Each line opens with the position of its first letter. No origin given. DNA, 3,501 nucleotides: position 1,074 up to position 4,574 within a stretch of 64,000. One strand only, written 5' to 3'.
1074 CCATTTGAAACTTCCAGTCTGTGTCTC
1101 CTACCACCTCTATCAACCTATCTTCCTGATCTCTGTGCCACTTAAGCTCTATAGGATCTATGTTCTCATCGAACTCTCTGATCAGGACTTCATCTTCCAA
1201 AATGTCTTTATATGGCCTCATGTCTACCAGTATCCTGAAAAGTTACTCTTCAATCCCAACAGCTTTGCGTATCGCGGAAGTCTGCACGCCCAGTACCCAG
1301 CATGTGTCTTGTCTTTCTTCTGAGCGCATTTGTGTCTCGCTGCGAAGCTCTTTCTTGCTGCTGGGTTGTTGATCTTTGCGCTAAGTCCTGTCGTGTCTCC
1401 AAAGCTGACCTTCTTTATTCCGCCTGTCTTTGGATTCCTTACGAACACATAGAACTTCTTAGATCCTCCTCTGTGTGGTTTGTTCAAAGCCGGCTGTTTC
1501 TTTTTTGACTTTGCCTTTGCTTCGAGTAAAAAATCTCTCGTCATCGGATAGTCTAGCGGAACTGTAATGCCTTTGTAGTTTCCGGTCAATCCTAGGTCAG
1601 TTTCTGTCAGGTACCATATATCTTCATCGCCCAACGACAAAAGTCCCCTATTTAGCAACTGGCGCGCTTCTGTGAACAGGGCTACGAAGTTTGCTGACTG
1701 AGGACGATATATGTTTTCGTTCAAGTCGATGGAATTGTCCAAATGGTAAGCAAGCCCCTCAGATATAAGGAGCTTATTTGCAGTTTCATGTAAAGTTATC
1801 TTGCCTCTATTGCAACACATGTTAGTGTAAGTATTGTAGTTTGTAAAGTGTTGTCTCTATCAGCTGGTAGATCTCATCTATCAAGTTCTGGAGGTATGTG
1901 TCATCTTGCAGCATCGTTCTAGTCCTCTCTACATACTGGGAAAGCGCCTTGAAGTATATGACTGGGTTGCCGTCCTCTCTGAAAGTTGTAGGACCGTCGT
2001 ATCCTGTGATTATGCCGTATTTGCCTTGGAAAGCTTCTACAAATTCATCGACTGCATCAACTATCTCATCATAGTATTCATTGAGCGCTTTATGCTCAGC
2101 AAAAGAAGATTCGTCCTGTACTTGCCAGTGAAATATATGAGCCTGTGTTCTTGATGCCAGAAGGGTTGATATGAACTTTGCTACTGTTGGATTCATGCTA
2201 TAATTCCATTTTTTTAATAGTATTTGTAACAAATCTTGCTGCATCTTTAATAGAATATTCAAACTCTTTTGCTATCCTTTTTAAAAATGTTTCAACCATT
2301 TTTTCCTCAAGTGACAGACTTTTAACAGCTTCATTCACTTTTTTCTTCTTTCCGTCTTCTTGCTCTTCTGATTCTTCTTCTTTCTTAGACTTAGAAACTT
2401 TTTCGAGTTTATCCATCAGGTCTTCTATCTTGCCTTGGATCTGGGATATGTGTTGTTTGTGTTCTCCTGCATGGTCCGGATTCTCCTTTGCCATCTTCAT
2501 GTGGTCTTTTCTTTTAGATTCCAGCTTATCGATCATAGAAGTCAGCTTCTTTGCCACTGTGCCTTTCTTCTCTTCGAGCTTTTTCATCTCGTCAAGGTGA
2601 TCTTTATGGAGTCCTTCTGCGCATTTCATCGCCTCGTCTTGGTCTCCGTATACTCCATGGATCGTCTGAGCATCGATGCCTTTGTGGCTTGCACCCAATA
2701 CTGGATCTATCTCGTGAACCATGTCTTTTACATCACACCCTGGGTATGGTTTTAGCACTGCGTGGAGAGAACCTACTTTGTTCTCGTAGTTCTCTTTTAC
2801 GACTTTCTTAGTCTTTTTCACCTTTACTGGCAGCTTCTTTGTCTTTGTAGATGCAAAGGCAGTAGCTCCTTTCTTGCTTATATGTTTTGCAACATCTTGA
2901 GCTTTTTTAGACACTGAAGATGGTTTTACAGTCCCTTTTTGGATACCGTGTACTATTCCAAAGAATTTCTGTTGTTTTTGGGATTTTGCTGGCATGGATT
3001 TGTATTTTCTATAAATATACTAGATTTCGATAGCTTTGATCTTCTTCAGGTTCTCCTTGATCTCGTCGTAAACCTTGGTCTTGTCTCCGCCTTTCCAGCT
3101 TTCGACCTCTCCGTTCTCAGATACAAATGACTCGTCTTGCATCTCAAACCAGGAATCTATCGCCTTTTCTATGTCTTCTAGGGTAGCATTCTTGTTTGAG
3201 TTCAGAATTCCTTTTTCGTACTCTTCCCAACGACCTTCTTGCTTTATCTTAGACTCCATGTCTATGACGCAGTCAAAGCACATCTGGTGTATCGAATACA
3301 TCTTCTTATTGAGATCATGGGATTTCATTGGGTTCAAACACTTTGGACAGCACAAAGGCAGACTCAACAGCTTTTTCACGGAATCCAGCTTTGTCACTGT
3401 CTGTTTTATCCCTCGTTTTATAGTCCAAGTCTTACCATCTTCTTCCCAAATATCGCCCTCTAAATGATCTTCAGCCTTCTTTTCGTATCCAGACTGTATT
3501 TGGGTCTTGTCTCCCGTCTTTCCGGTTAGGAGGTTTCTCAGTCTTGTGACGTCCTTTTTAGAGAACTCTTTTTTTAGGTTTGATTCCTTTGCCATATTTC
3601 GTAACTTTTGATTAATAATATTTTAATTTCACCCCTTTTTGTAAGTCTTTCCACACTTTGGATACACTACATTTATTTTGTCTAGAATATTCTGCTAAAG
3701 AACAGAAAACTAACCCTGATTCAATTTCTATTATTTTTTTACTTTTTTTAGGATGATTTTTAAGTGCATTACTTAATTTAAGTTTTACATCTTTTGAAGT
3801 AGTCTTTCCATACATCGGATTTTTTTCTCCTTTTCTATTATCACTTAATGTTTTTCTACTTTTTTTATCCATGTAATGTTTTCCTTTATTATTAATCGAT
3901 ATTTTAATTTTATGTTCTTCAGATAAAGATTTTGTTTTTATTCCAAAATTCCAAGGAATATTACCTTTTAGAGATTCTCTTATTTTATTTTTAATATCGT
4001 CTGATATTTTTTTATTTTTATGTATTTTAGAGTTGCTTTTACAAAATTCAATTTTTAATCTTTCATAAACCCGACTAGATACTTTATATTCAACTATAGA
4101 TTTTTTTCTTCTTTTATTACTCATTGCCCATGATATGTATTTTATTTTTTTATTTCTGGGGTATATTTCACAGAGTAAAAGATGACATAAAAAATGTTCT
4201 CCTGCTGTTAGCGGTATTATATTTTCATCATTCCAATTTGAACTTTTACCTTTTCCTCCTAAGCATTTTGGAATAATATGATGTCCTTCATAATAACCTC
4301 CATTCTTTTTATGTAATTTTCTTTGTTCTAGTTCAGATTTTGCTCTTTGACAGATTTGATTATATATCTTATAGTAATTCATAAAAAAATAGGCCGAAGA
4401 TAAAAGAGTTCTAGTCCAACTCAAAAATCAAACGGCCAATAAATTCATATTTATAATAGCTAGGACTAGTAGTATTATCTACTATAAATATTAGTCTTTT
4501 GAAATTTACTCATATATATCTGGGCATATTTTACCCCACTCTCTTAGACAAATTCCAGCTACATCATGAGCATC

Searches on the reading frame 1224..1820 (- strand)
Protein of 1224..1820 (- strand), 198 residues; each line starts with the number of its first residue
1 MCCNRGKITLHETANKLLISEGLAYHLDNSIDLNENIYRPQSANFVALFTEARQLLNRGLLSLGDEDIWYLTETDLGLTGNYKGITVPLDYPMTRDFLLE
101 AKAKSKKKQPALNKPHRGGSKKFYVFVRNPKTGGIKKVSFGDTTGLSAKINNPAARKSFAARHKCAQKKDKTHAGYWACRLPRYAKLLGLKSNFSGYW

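Call 50: search_protein_families(library=phrogs, proteins=[window:1224-1820:-], max_evalue=0.0001)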
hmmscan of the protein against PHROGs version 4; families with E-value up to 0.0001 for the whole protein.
window:1224-1820:- (198 aa): 1 family
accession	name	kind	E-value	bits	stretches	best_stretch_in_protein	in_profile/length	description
phrog_7595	-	unknown function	1e-13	52.6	1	102-180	7-93/96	-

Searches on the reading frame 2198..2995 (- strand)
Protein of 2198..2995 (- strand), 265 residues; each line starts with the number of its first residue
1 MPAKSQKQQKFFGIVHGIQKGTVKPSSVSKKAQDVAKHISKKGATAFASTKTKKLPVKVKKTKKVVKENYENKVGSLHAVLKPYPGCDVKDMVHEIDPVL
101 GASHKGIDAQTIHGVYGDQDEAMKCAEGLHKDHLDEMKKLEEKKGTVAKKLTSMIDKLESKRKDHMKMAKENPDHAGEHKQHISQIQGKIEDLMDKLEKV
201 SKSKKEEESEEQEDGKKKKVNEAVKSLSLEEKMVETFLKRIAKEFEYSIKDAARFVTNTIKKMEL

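Call 50: search_protein_families(library=phrogs, proteins=[window:2198-2995:-], max_evalue=0.0001)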
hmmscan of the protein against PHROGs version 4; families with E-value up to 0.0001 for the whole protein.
window:2198-2995:- (265 aa): 4 families
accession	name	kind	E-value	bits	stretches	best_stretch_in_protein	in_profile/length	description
phrog_28725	-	unknown function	3.5e-12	47.8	1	1-200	1-196/201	-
phrog_10538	-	unknown function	1.9e-09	39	1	1-68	1-65/156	-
phrog_26015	-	unknown function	3.7e-06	27.4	1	1-253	1-208/587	-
phrog_30268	-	unknown function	6.7e-06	27.6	1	5-62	36-90/91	-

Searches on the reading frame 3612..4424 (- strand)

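Call 50: search_protein_families(library=phrogs, proteins=[window:3612-4424:-], max_evalue=0.0001)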
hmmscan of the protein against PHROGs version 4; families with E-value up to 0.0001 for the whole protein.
window:3612-4424:- (270 aa): 1 family
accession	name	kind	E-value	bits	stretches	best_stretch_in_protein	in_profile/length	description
phrog_655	-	DNA, RNA and nucleotide metabolism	3.1e-38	133.6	1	8-230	20-208/343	homing endonuclease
